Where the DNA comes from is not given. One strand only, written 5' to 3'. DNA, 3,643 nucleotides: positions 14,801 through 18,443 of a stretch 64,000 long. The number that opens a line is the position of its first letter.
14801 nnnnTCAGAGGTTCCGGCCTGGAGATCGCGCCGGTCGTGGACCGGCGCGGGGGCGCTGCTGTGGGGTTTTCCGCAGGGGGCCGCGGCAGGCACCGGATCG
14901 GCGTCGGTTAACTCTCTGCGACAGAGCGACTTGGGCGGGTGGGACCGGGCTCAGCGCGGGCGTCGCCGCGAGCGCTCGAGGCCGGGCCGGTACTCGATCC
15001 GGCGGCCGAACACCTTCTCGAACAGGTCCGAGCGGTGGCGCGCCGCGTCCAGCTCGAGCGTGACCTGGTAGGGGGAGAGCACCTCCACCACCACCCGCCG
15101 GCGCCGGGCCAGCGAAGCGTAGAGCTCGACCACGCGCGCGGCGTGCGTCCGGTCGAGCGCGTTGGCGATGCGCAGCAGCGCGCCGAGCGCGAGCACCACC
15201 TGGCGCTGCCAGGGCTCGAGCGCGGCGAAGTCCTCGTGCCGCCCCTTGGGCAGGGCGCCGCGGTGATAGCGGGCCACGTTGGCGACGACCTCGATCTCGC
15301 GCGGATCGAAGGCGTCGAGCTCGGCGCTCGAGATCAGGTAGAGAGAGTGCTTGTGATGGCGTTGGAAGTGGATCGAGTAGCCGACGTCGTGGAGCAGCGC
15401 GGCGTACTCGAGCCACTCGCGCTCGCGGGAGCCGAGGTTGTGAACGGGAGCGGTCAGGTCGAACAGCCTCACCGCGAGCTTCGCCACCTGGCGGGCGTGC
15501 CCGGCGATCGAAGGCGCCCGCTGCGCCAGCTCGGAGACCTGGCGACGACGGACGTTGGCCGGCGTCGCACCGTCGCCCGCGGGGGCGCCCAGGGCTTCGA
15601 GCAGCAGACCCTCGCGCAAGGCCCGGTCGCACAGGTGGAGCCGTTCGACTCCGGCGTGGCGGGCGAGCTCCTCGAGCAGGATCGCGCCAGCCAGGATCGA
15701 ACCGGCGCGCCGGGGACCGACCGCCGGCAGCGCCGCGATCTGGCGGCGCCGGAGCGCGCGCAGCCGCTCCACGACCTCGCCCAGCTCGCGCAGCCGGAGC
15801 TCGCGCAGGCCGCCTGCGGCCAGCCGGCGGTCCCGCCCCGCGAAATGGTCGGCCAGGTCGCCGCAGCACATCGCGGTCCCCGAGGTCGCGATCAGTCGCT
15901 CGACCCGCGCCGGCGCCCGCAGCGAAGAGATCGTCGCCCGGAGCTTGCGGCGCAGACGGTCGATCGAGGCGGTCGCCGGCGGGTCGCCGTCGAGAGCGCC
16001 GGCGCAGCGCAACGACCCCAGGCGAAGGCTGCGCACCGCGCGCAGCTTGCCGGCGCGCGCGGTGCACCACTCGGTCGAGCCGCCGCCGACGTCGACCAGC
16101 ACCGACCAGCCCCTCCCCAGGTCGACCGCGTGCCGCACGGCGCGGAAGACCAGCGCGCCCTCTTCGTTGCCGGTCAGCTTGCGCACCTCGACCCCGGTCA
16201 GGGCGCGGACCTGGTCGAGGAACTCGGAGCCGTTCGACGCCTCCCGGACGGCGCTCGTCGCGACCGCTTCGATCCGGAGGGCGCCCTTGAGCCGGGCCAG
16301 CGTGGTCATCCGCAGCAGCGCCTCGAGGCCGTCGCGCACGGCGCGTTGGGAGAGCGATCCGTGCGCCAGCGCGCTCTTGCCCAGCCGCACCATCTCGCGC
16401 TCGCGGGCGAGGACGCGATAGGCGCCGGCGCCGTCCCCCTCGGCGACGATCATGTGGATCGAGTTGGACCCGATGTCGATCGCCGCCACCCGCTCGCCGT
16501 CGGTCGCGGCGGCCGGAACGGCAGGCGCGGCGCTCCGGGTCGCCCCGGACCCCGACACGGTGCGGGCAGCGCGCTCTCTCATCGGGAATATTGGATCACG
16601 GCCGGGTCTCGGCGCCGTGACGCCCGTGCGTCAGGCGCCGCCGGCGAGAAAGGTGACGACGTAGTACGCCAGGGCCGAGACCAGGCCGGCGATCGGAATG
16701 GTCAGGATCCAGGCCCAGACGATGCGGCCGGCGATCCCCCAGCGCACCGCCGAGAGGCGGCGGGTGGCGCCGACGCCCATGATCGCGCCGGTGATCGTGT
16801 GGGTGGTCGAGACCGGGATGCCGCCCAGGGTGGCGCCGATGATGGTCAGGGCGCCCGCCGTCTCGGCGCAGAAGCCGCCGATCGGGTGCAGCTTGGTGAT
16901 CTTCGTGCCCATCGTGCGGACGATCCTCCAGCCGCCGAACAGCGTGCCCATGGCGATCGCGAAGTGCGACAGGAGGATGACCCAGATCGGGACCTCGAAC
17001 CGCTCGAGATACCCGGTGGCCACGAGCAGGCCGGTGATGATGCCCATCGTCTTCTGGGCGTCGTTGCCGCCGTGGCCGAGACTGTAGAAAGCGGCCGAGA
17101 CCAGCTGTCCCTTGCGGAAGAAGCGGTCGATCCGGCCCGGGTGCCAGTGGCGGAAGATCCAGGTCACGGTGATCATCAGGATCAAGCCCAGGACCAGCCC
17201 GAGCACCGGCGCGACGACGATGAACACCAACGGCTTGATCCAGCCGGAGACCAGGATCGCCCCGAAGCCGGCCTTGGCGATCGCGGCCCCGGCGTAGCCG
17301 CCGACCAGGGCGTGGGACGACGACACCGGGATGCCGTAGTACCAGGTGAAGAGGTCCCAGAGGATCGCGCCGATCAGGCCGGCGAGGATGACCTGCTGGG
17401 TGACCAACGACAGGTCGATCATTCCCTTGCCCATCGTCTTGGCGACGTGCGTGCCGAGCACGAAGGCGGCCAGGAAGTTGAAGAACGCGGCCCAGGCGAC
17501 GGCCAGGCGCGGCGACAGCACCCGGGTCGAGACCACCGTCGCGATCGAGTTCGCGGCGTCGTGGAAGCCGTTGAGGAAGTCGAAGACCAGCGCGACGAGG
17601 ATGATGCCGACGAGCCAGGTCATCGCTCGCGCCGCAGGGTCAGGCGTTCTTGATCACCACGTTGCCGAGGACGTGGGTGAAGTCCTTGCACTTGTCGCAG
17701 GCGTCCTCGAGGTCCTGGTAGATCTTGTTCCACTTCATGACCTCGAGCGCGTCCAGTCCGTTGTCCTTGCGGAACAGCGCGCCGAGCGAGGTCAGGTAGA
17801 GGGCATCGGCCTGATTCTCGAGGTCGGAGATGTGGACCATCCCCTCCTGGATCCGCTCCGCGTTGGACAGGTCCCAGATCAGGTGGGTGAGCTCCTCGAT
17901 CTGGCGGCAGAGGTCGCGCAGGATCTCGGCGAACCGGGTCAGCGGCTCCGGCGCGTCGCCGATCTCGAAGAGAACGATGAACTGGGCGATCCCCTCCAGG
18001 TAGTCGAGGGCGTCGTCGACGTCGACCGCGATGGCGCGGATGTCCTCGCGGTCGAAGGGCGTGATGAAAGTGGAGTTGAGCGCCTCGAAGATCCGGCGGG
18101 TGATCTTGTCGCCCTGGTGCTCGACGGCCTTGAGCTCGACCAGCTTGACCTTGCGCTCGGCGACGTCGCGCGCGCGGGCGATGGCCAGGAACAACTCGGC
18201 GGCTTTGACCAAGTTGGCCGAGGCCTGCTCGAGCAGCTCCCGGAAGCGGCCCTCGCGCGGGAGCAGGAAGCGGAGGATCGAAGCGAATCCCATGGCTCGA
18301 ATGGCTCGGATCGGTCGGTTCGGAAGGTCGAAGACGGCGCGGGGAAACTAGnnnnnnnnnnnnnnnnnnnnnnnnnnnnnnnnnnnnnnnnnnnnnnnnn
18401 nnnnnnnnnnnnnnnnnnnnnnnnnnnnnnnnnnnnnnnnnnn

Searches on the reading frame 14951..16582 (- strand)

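Call 88: search_protein_families(library=pfam, proteins=[window:14951-16582:-], max_evalue=0.00001)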
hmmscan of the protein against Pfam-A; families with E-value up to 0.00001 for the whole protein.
window:14951-16582:- (543 aa): 3 families
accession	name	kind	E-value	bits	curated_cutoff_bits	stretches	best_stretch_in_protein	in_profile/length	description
PF02541.22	Ppx-GppA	-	8.4e-45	153.8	27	1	48-331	5-282/285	Ppx/GppA phosphatase family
PF21447.3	Ppx-GppA_III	-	9e-28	97.7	27.3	1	344-492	1-148/177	Ppx/GppA phosphatase, domain III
PF01966.28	HD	-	1.6e-08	35.3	22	1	360-481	2-115/116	HD domain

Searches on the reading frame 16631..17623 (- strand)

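Call 88: search_protein_families(library=pfam, proteins=[window:16631-17623:-], max_evalue=0.00001)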
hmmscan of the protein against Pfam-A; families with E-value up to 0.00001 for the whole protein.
window:16631-17623:- (330 aa): 1 family
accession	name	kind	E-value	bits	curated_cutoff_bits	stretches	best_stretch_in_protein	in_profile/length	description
PF01384.25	PHO4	-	3.2e-97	326.1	33.7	1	18-316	1-350/350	Phosphate transporter family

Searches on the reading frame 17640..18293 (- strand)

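Call 88: search_protein_families(library=pfam, proteins=[window:17640-18293:-], max_evalue=0.00001)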
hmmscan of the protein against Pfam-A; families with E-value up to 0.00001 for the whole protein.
window:17640-18293:- (217 aa): 1 family
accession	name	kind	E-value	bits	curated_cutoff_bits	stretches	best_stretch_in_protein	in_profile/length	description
PF01865.21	PhoU_div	-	3.1e-25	89.2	24.4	1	6-205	2-204/214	Protein of unknown function DUF47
